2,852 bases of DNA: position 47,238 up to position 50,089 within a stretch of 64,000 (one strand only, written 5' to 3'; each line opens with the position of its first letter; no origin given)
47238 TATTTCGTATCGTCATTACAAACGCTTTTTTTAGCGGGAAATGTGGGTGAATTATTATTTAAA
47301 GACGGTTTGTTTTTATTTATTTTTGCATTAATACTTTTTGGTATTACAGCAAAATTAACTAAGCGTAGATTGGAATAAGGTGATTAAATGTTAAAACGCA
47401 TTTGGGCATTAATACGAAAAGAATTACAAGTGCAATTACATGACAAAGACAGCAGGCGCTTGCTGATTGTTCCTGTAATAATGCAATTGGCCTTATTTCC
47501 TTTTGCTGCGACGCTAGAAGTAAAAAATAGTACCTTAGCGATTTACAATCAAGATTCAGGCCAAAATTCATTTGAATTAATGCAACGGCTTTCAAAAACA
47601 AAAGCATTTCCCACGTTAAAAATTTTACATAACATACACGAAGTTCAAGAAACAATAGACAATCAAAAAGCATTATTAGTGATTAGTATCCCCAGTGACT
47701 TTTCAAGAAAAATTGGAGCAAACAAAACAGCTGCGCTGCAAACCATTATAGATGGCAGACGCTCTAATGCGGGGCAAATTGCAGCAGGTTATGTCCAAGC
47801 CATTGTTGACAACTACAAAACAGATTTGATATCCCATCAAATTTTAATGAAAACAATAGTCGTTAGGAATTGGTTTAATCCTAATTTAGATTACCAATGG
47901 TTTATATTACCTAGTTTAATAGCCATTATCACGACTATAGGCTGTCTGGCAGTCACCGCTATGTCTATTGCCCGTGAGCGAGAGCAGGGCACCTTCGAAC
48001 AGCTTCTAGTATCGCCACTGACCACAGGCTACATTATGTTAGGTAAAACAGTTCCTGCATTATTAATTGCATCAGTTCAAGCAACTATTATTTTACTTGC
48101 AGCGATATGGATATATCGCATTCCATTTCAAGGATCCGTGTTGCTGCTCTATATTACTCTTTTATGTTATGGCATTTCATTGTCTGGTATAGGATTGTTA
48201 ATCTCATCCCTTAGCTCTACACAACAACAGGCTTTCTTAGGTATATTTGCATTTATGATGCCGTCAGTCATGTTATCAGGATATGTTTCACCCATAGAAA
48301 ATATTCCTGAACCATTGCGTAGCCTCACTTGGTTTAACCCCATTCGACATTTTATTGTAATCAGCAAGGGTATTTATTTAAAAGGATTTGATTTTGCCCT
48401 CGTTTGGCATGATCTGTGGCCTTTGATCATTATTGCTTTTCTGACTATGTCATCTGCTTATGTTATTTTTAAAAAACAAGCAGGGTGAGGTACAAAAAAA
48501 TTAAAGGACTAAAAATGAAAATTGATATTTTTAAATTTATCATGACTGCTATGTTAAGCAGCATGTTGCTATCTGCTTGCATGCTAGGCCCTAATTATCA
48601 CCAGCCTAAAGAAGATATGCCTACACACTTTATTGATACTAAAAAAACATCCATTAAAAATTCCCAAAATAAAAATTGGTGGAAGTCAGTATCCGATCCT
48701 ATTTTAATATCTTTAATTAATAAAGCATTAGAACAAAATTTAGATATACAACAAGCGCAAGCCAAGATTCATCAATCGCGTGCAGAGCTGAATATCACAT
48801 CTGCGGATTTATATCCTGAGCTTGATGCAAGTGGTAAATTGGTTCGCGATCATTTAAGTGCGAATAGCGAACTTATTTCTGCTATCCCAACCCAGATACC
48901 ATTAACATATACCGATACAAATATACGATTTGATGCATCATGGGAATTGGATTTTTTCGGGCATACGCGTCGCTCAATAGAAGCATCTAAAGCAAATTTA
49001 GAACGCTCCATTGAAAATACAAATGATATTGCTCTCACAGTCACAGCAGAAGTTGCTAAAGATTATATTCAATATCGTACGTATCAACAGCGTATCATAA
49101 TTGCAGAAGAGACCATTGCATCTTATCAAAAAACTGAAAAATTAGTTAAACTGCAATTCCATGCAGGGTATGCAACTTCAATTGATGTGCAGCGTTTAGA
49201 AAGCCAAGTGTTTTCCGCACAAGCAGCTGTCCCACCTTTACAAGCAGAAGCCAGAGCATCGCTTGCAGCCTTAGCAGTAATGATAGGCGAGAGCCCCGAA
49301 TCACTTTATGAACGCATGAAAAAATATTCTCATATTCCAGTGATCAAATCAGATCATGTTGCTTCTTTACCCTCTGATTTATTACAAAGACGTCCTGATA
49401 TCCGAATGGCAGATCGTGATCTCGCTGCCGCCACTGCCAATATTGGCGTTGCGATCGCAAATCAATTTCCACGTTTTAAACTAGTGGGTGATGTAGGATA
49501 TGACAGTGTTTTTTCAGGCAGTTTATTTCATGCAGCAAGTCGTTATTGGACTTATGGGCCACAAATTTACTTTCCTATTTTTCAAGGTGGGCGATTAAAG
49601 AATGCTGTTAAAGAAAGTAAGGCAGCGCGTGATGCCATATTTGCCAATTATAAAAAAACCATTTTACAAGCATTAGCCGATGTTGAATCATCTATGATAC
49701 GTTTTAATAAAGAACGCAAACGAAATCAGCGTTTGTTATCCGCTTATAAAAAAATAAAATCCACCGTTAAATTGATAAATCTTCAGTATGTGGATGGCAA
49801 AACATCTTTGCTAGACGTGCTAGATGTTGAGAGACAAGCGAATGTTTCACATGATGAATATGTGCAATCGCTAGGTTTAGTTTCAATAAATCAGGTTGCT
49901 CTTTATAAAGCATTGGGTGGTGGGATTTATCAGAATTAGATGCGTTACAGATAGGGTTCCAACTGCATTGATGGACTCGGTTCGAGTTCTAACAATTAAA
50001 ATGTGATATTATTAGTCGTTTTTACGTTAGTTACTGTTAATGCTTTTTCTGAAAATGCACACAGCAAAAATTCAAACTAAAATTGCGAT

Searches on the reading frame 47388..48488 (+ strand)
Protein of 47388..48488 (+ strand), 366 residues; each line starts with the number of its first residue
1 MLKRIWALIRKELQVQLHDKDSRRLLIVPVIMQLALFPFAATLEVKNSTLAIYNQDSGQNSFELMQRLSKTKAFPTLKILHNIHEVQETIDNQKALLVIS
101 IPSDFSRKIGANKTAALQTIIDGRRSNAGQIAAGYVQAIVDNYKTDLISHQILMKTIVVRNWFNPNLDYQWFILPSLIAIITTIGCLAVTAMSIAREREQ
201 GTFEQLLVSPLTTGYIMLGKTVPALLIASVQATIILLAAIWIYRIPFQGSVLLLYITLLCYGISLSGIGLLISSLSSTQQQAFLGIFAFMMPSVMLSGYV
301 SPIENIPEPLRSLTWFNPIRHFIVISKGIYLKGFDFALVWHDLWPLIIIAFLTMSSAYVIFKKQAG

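Call 3: search_protein_families(library=pfam, proteins=[window:47388-48488:+])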
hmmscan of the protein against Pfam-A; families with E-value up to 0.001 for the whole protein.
window:47388-48488:+ (366 aa): 4 families
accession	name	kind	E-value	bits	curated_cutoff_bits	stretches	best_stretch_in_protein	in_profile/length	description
PF12698.13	ABC2_membrane_3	-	6.1e-42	144.4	31.6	1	26-354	8-342/347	ABC-2 family transporter protein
PF01061.29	ABC2_membrane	-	2.1e-27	96.5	26.9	1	169-325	51-205/211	ABC-2 type transporter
PF12679.13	ABC2_membrane_2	-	2.5e-14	53.7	27.2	1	6-364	1-281/283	ABC-2 family transporter protein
PF12730.13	ABC2_membrane_4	-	0.00072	20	27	1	156-276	34-159/179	ABC-2 family transporter protein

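Call 4: search_protein_families(library=ncbifam, proteins=[window:47388-48488:+])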
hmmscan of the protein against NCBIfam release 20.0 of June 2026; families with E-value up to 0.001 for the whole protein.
window:47388-48488:+ (366 aa): 9 families
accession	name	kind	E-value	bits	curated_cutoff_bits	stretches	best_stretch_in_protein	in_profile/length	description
NF033858.1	ABC2_perm_RbbA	equivalog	3.4e-56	190.7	1050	1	2-365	539-908/909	ribosome-associated ATPase/putative transporter RbbA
TIGR01247.1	drrB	subfamily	6.2e-15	55.5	223.05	1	166-359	43-234/236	daunorubicin resistance ABC transporter membrane protein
TIGR03861.1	phenyl_ABC_PedC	subfamily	2.9e-11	43.5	241.35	1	161-323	50-214/253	alcohol ABC transporter, permease protein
NF041647.1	ABC_perm_CPBP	equivalog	6.9e-11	41.6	435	1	2-363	2-394/636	ABC transporter permease subunit/CPBP intramembrane protease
TIGR03518.1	ABC_perm_GldF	equivalog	2.3e-09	37.6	288.5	1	182-329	61-213/240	gliding motility-associated ABC transporter permease subunit GldF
TIGR00025.1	Mtu_efflux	paralog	1.7e-08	34.3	146.9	1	172-325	41-195/238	ABC transporter efflux protein, DrrB family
TIGR01291.1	nodJ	subfamily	4.3e-08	33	206.65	1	193-334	81-221/253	ABC-2 type transporter, NodJ family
NF011648.0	PRK15066.1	subfamily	1.7e-07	31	225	1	136-363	26-251/257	ABC transporter permease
NF038293.1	permease_SagH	equivalog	2.6e-07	29.8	450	1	7-363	3-369/370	SagH family ABC transporter permease subunit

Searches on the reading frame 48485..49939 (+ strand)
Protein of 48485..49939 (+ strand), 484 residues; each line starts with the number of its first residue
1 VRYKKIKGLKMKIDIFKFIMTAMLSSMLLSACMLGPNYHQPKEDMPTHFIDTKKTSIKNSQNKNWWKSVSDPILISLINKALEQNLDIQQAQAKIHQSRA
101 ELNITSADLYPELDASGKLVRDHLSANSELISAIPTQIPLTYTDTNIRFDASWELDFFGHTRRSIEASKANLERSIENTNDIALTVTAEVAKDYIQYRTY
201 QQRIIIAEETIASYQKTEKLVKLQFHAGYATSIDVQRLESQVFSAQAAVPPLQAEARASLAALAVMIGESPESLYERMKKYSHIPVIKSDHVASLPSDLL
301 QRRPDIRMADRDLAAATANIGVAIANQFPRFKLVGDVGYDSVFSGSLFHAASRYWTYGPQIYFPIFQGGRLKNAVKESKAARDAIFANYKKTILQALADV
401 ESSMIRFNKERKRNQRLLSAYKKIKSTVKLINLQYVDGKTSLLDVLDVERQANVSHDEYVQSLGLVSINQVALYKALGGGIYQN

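Call 3: search_protein_families(library=pfam, proteins=[window:48485-49939:+])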
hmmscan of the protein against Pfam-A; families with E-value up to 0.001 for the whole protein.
window:48485-49939:+ (484 aa): 2 families
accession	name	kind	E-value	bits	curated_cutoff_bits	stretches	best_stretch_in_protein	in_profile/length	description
PF02321.23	OEP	-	1.7e-44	152.3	22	2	77-268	4-187/187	Outer membrane efflux protein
PF13404.12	HTH_AsnC-type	-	0.00098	19.3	27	0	252-280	12-40/42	AsnC-type helix-turn-helix domain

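Call 4: search_protein_families(library=ncbifam, proteins=[window:48485-49939:+])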
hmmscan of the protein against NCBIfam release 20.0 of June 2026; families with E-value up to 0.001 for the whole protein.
window:48485-49939:+ (484 aa): 10 families
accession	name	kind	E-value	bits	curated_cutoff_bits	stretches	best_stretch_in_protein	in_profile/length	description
TIGR01845.1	outer_NodT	subfamily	2.4e-111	372.8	210.05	1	24-480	2-460/460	efflux transporter outer membrane subunit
NF007347.1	PRK09837.1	subfamily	2e-54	185.2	598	1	22-481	8-459/461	Cu(I)/Ag(I) efflux RND transporter outer membrane protein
NF033143.1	efflux_OM_AdeK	equivalog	9e-51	173.1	900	1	29-482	20-463/480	multidrug efflux RND transporter AdeIJK outer membrane channel subunit AdeK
NF033142.1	efflux_OM_AdeC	exception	6e-44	150.4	975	1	41-482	29-463/465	multidrug efflux RND transporter AdeABC outer membrane channel subunit AdeC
NF007390.0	PRK09915.1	equivalog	3.4e-39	134.9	597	1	22-481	14-479/488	MdtP family multidrug efflux transporter outer membrane subunit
TIGR01844.1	type_I_sec_TolC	subfamily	4.6e-34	118.1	225.15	1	74-478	5-398/414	TolC family outer membrane protein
NF008524.1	PRK11459.1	equivalog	1.5e-30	106.5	650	1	11-435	1-430/478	multidrug resistance outer membrane protein MdtQ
NF047721.1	ToxDrgExpTdeA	equivalog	9.6e-24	84.1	550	1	17-479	6-451/455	toxin/drug exporter TdeA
NF052390.1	efflux_OMP_AbuO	equivalog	6.4e-16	58.1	700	2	77-247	248-410/447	multidrug efflux outer membrane protein AbuO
NF045679.1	DiMtlExpIhpA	equivalog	2e-06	26.8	650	1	151-271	97-217/424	divalent metal ion exporter subunit IhpA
